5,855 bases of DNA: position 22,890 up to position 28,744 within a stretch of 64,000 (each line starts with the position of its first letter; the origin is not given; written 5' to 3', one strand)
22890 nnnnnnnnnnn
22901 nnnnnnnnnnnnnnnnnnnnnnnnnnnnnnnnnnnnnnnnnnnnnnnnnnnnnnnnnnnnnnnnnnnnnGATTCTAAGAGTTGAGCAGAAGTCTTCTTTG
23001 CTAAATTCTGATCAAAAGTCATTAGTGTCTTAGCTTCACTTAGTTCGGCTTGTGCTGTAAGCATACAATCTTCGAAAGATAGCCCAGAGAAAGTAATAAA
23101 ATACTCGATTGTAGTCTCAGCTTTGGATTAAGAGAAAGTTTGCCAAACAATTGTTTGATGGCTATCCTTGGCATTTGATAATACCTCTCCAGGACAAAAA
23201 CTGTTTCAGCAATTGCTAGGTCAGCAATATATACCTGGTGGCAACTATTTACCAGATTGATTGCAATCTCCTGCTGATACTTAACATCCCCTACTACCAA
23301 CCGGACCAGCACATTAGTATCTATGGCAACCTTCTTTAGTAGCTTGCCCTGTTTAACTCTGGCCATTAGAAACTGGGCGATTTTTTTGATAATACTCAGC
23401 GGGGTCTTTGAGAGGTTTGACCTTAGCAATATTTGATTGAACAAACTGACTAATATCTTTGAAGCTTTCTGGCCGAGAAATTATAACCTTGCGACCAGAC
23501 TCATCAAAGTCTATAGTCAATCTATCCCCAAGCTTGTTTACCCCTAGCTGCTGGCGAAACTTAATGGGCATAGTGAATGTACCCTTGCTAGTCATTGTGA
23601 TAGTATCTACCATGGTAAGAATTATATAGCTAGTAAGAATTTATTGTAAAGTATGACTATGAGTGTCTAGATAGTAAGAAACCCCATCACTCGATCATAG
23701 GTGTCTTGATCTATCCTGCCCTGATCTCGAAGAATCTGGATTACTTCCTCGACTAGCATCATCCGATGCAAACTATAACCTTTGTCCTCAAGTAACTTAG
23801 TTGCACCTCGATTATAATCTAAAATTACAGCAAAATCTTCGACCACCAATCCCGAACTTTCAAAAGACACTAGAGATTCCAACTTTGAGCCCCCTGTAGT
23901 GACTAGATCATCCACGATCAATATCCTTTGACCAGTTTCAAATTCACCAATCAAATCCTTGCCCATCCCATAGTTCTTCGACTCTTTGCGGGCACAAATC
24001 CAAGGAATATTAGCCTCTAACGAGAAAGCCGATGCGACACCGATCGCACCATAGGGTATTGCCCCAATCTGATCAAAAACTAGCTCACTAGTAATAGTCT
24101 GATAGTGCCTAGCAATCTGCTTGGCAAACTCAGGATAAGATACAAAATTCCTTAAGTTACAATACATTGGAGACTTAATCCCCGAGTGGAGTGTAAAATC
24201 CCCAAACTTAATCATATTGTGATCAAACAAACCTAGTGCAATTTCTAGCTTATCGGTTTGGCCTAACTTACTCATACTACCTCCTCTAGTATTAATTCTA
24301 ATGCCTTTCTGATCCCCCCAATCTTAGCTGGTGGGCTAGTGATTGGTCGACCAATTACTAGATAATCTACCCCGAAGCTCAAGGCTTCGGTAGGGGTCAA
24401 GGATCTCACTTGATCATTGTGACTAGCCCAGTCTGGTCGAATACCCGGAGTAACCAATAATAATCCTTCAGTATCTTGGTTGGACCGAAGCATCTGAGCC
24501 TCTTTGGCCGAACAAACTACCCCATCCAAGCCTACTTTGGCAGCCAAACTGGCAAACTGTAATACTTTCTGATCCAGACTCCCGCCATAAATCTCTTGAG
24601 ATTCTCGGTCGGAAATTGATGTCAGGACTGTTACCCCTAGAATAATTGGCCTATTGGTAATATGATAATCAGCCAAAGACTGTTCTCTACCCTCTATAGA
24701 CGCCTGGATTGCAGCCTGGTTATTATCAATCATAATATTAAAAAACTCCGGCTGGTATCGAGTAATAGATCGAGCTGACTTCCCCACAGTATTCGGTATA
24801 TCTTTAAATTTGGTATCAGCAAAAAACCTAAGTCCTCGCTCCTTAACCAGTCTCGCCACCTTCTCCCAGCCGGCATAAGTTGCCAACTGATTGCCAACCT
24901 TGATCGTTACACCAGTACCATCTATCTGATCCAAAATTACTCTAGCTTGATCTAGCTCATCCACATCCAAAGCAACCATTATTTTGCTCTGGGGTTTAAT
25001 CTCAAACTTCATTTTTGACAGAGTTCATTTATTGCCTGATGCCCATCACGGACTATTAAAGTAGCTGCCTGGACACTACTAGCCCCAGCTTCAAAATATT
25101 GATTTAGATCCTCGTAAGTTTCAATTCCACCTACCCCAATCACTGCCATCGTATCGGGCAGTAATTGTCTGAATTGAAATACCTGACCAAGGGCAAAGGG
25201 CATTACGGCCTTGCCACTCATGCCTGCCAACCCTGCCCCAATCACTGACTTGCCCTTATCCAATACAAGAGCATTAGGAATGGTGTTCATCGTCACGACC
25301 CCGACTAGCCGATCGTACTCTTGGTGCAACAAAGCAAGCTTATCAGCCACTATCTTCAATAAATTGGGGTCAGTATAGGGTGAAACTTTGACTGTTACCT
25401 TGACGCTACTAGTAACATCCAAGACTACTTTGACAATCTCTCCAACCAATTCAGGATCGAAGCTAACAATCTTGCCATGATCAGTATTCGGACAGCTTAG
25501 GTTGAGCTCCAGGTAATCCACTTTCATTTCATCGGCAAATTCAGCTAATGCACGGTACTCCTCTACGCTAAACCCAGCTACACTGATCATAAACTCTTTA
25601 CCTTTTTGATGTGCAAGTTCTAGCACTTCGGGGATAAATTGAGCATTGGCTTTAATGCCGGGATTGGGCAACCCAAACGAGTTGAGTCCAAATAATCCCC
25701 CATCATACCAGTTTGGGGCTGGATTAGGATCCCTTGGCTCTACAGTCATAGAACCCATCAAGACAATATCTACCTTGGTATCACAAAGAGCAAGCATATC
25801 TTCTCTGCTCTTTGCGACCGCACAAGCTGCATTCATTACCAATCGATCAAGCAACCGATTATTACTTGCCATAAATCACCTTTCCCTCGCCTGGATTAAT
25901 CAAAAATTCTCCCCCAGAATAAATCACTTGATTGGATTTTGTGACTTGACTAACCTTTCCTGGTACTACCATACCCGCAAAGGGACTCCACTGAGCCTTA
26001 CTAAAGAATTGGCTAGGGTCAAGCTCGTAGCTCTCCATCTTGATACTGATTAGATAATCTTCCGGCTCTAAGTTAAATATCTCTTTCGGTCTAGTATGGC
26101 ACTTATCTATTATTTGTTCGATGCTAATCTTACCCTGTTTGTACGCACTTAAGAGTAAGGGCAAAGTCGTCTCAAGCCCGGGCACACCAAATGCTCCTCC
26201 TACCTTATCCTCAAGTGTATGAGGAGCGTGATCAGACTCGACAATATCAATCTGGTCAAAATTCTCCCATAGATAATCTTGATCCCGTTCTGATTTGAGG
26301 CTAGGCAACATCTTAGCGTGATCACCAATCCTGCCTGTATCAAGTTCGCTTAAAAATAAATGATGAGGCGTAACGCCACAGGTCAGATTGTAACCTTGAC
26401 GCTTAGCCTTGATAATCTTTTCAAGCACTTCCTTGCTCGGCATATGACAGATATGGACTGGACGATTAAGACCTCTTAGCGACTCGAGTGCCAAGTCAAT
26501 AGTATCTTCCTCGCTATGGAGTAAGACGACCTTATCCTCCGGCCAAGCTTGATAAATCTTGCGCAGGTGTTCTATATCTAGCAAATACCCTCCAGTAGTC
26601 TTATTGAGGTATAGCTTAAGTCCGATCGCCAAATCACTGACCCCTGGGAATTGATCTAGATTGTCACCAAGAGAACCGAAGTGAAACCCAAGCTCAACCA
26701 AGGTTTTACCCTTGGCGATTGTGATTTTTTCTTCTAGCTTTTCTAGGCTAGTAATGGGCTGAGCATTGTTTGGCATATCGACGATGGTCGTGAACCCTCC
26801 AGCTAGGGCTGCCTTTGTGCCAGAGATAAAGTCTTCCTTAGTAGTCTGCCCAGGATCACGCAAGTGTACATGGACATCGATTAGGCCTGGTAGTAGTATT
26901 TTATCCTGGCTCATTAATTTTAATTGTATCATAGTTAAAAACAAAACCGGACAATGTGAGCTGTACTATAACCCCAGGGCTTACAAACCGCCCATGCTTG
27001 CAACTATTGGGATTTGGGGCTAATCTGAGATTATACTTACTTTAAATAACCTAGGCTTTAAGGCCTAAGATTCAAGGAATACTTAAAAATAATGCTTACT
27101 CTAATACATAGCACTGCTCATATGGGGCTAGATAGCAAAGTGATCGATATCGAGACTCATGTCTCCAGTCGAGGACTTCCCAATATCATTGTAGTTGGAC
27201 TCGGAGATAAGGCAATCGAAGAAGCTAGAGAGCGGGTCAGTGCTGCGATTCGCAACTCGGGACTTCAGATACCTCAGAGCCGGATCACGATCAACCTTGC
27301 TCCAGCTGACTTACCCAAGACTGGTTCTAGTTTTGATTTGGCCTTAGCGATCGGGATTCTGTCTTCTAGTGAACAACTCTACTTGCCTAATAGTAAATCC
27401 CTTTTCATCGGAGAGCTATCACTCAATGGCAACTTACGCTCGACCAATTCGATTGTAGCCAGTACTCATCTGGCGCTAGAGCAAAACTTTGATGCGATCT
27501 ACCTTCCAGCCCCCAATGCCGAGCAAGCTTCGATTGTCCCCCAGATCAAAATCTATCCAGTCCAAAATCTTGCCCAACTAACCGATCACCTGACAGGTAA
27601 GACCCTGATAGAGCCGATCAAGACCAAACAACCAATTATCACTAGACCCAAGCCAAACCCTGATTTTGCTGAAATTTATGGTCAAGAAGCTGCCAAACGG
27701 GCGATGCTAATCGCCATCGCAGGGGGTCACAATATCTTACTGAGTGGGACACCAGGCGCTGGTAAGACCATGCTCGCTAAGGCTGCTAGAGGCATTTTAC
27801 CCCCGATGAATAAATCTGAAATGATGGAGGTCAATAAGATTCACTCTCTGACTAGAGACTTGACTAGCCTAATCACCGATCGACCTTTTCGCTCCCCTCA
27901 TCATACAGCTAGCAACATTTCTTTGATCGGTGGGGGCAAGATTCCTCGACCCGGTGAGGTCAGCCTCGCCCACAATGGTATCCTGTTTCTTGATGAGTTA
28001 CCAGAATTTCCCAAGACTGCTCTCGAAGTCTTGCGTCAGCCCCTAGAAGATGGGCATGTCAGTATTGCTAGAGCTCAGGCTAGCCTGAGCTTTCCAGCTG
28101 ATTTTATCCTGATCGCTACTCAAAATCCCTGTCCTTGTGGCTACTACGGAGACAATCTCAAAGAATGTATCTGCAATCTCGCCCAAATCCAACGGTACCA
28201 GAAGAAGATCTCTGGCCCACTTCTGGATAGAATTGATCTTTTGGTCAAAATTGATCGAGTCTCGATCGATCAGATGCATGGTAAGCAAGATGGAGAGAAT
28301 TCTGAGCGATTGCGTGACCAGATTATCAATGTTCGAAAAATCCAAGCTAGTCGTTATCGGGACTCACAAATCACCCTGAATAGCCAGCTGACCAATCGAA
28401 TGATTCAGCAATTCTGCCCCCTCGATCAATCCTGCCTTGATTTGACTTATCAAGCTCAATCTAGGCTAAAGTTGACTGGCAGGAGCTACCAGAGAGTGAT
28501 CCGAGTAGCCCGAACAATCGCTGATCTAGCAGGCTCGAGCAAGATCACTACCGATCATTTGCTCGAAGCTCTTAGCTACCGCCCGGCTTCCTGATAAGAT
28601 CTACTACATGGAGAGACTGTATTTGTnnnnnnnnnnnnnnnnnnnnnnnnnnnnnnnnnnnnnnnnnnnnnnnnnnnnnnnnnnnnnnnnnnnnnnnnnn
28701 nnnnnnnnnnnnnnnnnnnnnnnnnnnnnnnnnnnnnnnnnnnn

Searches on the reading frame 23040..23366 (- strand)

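Call 71: search_protein_families(library=pfam, proteins=[window:23040-23366:-], max_evalue=0.01)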
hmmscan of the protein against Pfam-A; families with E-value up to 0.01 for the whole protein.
window:23040-23366:- (108 aa): 1 family
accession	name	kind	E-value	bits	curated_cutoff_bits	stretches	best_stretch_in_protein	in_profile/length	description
PF01850.27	PIN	-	0.0001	23.3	23.6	1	14-80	2-64/120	PIN domain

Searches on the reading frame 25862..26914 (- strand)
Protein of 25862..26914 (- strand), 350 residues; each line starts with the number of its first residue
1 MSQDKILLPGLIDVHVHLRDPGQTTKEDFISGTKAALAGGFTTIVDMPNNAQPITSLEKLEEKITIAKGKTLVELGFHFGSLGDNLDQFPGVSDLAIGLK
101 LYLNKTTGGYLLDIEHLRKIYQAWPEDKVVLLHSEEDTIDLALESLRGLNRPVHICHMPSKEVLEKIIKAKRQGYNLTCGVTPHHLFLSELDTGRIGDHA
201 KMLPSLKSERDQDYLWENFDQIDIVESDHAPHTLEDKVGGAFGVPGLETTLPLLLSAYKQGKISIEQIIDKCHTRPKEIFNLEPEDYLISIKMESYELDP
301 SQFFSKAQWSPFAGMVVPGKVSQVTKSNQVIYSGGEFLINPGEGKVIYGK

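Call 42: search_protein_families(library=pfam, proteins=[window:25862-26914:-], max_evalue=0.001)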
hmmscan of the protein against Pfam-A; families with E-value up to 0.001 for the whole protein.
window:25862-26914:- (350 aa): 1 family
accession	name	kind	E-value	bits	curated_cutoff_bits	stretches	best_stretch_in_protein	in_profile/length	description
PF01979.26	Amidohydro_1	-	1.5e-10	41.3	25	1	6-77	1-80/345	Amidohydrolase family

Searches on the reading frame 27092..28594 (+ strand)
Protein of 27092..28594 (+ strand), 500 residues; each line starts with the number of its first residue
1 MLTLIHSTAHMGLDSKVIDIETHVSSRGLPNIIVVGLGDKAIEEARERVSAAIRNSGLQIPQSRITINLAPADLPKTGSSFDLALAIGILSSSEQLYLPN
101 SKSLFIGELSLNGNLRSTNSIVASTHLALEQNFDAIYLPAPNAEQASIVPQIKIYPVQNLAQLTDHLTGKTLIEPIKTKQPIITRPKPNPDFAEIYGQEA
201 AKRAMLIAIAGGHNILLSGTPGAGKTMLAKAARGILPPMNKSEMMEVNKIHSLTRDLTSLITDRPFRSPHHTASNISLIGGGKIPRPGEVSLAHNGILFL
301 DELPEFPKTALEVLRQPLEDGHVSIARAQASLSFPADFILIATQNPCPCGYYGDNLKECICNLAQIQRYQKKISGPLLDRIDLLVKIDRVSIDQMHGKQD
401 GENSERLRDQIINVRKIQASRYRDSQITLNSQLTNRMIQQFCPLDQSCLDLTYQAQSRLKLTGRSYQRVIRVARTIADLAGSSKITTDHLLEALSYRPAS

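Call 61: search_protein_families(library=pfam, proteins=[window:27092-28594:+], max_evalue=0.001)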
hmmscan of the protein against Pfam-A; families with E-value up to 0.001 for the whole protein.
window:27092-28594:+ (500 aa): 7 families
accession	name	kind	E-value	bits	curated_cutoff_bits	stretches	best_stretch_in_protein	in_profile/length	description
PF01078.27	Mg_chelatase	-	6e-90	300.6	20.3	1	191-393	1-205/207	Magnesium chelatase, subunit ChlI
PF13541.12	ChlI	-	5.7e-38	130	27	1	20-142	1-121/121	Subunit ChlI of Mg-chelatase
PF13335.12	Mg_chelatase_C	-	8.9e-28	97.2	26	1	401-497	1-94/94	Magnesium chelatase, subunit ChlI C-terminal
PF00493.29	MCM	-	8.2e-09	35.3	23.3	1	207-388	52-205/224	MCM P-loop domain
PF07728.20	AAA_5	-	2.6e-07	31.2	22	1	214-351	1-126/139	AAA domain (dynein-related subfamily)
PF00158.32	Sigma54_activat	-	7e-06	26.3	20.2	1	210-325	20-124/168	Sigma-54 interaction domain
PF05496.18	RuvB_N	-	0.00022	21.5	27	0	192-231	6-52/159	Holliday junction DNA helicase RuvB P-loop domain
